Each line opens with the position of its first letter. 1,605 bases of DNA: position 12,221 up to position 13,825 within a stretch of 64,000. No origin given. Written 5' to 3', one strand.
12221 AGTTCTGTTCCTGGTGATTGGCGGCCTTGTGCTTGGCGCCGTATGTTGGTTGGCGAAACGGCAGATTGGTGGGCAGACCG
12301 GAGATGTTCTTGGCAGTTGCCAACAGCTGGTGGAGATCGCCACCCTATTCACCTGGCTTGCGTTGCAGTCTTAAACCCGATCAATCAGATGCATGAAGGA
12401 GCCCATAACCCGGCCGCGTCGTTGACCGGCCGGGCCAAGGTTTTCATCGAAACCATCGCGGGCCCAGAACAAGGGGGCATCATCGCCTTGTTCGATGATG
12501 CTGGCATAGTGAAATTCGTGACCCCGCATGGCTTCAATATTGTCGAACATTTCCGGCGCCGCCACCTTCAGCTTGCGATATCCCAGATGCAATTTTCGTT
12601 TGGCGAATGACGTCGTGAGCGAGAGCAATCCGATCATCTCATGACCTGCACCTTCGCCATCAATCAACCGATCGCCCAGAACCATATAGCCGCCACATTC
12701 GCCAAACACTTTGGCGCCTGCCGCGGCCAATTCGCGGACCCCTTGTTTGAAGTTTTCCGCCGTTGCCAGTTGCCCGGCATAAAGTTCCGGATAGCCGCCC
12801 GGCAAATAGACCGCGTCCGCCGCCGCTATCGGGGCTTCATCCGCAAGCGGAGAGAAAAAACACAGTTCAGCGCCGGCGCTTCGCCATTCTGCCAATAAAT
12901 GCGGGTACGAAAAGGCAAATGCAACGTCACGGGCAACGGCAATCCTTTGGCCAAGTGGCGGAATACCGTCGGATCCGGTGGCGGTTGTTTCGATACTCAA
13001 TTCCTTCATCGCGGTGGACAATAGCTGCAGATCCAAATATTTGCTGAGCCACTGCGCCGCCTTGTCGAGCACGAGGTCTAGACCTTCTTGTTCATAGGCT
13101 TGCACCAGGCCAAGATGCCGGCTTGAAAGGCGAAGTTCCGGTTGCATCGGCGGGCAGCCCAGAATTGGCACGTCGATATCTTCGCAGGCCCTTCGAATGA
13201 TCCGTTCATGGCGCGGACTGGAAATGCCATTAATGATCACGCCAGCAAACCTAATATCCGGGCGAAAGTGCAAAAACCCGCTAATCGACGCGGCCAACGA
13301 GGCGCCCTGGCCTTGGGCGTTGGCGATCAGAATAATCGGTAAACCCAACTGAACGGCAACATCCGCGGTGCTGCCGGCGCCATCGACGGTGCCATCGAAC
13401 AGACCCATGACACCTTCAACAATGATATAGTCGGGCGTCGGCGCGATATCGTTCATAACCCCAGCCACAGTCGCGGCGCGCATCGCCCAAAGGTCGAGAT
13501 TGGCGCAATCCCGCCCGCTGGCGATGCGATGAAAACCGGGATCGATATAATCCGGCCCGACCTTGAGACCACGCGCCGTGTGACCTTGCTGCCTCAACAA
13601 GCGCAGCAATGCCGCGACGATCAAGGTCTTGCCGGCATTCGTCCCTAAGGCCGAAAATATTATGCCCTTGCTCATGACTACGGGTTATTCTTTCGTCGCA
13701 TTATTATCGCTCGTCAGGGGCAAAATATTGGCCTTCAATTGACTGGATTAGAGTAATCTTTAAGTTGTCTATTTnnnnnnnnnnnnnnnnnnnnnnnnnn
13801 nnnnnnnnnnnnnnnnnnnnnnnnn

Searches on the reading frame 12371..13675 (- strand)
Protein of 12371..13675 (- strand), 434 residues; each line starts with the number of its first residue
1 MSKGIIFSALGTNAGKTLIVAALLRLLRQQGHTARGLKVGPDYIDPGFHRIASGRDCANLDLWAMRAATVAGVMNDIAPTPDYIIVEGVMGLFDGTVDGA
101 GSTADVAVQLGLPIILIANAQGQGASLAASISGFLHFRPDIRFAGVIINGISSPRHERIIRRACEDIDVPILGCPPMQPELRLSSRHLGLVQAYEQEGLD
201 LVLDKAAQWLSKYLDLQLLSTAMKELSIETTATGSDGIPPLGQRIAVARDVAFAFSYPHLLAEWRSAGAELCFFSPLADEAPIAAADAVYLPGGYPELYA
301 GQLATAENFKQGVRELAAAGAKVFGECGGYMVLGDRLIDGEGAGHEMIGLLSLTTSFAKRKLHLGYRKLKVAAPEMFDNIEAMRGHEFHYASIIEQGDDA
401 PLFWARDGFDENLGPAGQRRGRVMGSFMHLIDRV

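Call 82: search_protein_families(library=pfam, proteins=[window:12371-13675:-], max_evalue=0.00001)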
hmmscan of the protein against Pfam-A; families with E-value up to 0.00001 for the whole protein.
window:12371-13675:- (434 aa): 3 families
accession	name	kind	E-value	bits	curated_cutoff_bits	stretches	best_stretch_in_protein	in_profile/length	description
PF07685.20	GATase_3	-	2.2e-32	112.7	27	1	244-431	1-190/196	CobB/CobQ-like glutamine amidotransferase domain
PF13500.12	AAA_26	-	5e-14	53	27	1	68-181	86-194/198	AAA domain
PF01656.29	CbiA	-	5.7e-08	33.2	25.4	1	7-186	3-121/125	CobQ/CobB/MinD/ParA nucleotide binding domain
